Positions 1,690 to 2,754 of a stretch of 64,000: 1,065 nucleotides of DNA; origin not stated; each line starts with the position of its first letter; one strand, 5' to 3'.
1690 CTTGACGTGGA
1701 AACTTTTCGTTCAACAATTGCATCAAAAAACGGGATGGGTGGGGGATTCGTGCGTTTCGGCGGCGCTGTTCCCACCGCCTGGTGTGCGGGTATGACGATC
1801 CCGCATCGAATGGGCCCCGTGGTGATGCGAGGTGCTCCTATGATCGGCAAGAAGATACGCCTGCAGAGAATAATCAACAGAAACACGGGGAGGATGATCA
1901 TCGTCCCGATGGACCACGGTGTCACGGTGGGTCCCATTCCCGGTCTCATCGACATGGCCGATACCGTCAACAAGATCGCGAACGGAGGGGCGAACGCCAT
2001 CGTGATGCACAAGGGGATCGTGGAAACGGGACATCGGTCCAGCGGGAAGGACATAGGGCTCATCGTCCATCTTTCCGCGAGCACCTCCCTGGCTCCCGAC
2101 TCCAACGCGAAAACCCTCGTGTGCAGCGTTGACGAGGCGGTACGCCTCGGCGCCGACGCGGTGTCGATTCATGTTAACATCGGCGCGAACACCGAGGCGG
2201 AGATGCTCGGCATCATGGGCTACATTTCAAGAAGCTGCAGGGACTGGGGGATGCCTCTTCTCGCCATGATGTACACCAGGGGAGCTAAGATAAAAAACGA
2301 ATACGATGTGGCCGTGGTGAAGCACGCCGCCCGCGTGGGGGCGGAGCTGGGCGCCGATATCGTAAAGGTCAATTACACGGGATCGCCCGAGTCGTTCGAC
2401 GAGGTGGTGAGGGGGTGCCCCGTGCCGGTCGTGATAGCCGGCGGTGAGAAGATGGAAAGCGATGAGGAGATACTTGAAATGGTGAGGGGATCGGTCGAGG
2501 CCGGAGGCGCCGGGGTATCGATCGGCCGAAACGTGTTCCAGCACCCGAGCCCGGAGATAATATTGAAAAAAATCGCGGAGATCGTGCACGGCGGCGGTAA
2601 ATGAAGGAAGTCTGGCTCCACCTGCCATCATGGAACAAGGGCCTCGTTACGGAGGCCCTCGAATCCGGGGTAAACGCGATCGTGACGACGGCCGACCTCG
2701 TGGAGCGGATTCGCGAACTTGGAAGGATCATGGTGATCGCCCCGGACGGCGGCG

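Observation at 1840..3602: Archaeal-type aroA'/aroB' 3-dehydroquinate route in a bacterium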

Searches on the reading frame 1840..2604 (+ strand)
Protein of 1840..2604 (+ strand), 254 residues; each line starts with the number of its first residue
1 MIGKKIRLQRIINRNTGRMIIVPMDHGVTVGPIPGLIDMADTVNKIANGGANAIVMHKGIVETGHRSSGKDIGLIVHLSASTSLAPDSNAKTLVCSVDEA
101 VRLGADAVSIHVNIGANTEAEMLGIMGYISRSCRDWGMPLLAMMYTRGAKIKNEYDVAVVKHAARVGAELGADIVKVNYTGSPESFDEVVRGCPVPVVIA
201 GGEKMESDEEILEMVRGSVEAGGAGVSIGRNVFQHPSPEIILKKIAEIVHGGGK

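Call 3: search_protein_families(library=ncbifam, proteins=[window:1840-2604:+])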
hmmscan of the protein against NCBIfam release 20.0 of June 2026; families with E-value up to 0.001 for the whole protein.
window:1840-2604:+ (254 aa): 10 families
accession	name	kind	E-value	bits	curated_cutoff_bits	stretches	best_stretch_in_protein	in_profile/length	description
NF005556.0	PRK07226.1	subfamily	1.6e-121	404.8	241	1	1-251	3-253/267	2-amino-3,7-dideoxy-D-threo-hept-6-ulosonate synthase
TIGR01949.1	ADH_synth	equivalog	3.3e-108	361.2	299.45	1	2-251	1-246/255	2-amino-3,7-dideoxy-D-threo-hept-6-ulosonate synthase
NF041223.1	BagB_FevI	exception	9.5e-72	241.3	500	1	2-251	7-256/257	bagremycin/ferroverdin biosynthesis DhnA-type aldolase BagB/FevI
NF040816.1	Fbpase1_Arch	equivalog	3.2e-59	200.6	430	1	2-252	6-260/271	class I fructose-bisphosphate aldolase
NF006081.0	PRK08227.1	equivalog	1.3e-48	165.8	297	1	3-251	35-275/291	3-hydroxy-5-phosphonooxypentane-2,4-dione thiolase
NF006704.0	PRK09250.1-1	equivalog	1.7e-27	96.1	277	2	4-179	21-210/308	class I fructose-bisphosphate aldolase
NF005321.0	PRK06852.1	equivalog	1.6e-15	57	420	1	95-241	129-281/308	aldolase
NF006707.0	PRK09250.1-4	equivalog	1.7e-12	47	327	1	15-189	67-253/355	class I fructose-bisphosphate aldolase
NF006705.0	PRK09250.1-2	equivalog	1.4e-09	37.2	682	1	15-182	64-243/349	class I fructose-bisphosphate aldolase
NF006706.0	PRK09250.1-3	equivalog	2.6e-08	33.2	664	1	16-180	65-241/350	class I fructose-bisphosphate aldolase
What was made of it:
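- On ADH synthase (AroA', EC 2.2.1.10; NCBIfam TIGR01949 / NF005556): NF005556 scores 404.8 against 241 (call 3).
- On Archaeal-type class I fructose-bisphosphate aldolase (NF040816): The score is 200.6 against 430 (call 3).
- Closest known: Methanocaldococcus jannaschii MJ0400. Same: Both proteins match the same curated models above cut-off (call 3).
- Checked: ADH synthase: NF005556 at E=1.6e-121 and TIGR01949 at E=3.3e-108 (call 3).
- The protein also matches the archaeal class I FBP aldolase model at 3.2e-59 (call 3). The score against the FBP aldolase equivalog is 200 bits against a cut-off of 430 (call 3).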

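Call 4: search_protein_families(library=pfam, proteins=[window:1840-2604:+])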
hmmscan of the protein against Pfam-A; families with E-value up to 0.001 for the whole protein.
window:1840-2604:+ (254 aa): 1 family
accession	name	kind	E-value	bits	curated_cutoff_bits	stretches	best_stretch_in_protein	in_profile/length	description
PF01791.15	DeoC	-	1.8e-70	237.6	23.8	1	20-235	2-229/229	DeoC/LacD family aldolase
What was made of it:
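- Curated equivalog cut-offs are passed for both enzymes (call 3), with full-length Pfam matches (call 4).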

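Call 5: search_solved_structures(query=window:1840-2601:+, show_alignments=2)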
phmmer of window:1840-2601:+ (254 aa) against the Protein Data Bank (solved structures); distinct sequences matched with E-value up to 0.001: 8.
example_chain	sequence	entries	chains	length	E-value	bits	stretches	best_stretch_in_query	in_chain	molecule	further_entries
2qjg_A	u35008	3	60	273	8.3e-94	317.1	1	2-251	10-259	Putative aldolase MJ0400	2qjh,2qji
1ojx_A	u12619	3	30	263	3.9e-40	141.4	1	10-254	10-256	FRUCTOSE-BISPHOSPHATE ALDOLASE CLASS I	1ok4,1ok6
1w8s_A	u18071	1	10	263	2e-39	139.1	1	10-254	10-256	FRUCTOSE-BISPHOSPHATE ALDOLASE CLASS I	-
2yce_A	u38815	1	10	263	3.7e-39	138.1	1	10-254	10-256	FRUCTOSE-BISPHOSPHATE ALDOLASE CLASS 1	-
3gkf_O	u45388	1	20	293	8.4e-32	114.1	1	3-251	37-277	Aldolase lsrF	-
3glc_A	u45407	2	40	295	8.5e-32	114.1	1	3-251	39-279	Aldolase lsrF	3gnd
4p2v_A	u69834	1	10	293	5.6e-31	111.4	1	3-251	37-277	Uncharacterized aldolase LsrF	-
4moz_A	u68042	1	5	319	2.9e-06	30.5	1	104-241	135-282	Fructose-bisphosphate aldolase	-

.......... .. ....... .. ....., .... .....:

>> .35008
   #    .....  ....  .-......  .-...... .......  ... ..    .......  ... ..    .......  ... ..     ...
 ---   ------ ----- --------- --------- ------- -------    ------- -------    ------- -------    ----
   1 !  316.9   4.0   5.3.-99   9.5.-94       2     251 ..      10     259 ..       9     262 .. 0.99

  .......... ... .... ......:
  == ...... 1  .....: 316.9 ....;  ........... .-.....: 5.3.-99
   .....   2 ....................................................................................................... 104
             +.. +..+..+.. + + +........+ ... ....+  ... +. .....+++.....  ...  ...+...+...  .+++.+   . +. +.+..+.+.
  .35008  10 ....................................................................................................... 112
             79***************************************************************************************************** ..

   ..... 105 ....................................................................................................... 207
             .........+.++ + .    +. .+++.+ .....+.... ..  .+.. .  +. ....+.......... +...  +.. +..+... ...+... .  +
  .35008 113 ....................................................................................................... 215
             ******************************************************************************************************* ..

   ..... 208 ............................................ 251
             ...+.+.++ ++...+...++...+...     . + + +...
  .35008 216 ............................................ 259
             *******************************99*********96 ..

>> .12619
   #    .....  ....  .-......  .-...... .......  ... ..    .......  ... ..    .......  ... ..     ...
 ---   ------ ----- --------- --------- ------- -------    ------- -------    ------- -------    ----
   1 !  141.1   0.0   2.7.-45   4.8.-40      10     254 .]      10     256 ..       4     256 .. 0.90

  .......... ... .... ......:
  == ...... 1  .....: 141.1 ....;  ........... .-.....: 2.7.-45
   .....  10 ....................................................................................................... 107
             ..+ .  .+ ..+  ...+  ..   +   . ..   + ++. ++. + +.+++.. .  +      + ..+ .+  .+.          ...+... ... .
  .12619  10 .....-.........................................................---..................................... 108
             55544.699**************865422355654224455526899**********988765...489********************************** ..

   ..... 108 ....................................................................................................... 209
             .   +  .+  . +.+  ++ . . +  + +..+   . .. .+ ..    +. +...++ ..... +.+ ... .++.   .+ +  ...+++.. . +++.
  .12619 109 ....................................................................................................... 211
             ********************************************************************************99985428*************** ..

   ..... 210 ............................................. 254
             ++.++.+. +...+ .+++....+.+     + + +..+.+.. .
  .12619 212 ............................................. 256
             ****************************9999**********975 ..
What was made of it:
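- Checked: PDB 2qjg (MJ0400) at 8.3e-94 (call 5).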

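Call 40: search_solved_structures(query=window:1840-2601:+, show_alignments=5, max_evalue=0.001)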
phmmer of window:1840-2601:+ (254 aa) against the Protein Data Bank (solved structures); distinct sequences matched with E-value up to 0.001: 8.
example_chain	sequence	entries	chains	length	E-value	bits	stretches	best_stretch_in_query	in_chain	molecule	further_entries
2qjg_A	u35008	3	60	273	8.3e-94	317.1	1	2-251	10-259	Putative aldolase MJ0400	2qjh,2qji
1ojx_A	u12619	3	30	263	3.9e-40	141.4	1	10-254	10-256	FRUCTOSE-BISPHOSPHATE ALDOLASE CLASS I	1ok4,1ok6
1w8s_A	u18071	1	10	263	2e-39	139.1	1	10-254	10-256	FRUCTOSE-BISPHOSPHATE ALDOLASE CLASS I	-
2yce_A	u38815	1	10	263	3.7e-39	138.1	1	10-254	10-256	FRUCTOSE-BISPHOSPHATE ALDOLASE CLASS 1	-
3gkf_O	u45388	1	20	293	8.4e-32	114.1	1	3-251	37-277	Aldolase lsrF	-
3glc_A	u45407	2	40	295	8.5e-32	114.1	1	3-251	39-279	Aldolase lsrF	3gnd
4p2v_A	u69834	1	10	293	5.6e-31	111.4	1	3-251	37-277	Uncharacterized aldolase LsrF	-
4moz_A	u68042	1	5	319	2.9e-06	30.5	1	104-241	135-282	Fructose-bisphosphate aldolase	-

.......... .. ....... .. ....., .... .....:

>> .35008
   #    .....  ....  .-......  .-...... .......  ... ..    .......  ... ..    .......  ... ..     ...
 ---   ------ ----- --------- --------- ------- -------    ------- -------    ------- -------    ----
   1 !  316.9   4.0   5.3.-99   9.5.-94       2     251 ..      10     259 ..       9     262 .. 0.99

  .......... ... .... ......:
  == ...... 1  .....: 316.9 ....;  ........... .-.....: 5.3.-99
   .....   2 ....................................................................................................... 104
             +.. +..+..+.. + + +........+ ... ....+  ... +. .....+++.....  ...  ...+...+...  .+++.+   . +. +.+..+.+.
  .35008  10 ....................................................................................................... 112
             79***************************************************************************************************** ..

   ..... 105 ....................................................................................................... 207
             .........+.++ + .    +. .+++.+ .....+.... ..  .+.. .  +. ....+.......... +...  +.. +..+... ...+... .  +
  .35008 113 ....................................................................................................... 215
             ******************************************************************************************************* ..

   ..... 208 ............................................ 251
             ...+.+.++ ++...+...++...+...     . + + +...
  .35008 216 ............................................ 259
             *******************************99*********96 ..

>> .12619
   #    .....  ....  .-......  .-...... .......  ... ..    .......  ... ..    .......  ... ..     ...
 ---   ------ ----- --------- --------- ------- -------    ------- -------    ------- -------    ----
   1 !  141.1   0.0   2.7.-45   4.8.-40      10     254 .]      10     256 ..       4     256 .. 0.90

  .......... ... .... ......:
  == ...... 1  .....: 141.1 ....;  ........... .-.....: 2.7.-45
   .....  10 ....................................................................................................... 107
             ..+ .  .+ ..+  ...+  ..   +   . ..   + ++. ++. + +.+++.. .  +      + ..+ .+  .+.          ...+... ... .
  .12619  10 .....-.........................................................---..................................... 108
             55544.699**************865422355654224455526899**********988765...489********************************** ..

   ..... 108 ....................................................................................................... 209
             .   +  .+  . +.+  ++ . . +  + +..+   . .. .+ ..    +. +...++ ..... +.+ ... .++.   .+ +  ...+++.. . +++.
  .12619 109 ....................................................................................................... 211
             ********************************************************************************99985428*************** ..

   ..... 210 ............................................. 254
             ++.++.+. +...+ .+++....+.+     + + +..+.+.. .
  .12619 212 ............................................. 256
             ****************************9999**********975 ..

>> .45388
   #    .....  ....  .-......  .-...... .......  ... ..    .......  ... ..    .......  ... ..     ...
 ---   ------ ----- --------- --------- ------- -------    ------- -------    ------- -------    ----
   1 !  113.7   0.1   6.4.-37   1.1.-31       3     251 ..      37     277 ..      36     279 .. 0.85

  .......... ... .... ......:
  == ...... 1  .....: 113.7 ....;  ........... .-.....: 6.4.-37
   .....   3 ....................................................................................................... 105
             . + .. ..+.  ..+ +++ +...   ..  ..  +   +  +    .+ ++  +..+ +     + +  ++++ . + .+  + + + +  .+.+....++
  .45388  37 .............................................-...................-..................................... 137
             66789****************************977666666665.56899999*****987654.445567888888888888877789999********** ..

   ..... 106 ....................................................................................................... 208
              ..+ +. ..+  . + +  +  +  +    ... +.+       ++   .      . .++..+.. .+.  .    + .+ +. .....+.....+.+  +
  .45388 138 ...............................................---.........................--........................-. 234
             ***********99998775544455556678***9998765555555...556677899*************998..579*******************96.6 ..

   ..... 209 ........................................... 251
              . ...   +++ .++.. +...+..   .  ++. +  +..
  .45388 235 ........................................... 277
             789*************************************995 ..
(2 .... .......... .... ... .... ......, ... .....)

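Call 43: list_cluster_members(proteins=[window:1840-2601:+, window:2601-3599:+])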
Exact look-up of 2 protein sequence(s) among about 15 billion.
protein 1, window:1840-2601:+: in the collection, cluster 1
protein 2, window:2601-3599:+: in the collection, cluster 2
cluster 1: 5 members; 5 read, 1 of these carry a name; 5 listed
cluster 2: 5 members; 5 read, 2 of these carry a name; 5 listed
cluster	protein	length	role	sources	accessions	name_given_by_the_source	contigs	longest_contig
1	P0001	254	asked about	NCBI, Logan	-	-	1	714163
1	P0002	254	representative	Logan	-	-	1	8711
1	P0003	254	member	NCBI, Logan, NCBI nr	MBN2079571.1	MAG: class I fructose-bisphosphate aldolase family protein [Spirochaetes bacterium] | class I fructose-bisphosphate aldolase family protein [Spirochaetota bacterium]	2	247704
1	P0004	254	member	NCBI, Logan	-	-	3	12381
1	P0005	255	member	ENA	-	-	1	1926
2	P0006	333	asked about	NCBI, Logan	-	-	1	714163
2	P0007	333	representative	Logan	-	-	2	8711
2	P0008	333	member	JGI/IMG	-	3-dehydroquinate synthase II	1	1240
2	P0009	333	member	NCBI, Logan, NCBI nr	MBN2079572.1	MAG: 3-dehydroquinate synthase II [Spirochaetes bacterium] | 3-dehydroquinate synthase II [Spirochaetota bacterium]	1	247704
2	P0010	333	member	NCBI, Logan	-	-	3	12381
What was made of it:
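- Proteins in the same 90% identity clusters are named '3-dehydroquinate synthase II' and, for the aldolase, 'class I fructose-bisphosphate aldolase family protein' in GenBank and IMG (call 43).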

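Call 45: find_encoding_contigs(protein=window:1840-2604:+, flank=10000, max_places=6)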
Protein window:1840-2604:+ (254 aa): 1 contig read that carries it; 1 place shown.
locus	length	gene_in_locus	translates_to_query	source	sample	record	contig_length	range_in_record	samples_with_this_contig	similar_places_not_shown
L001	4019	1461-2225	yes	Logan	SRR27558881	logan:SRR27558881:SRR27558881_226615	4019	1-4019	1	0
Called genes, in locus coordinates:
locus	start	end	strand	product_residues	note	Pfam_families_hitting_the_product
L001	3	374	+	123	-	?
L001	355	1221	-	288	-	-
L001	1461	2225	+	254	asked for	PF01791:DeoC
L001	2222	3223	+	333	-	PF01959:DHQS, PF26558:DHQS_2nd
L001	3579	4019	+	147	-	?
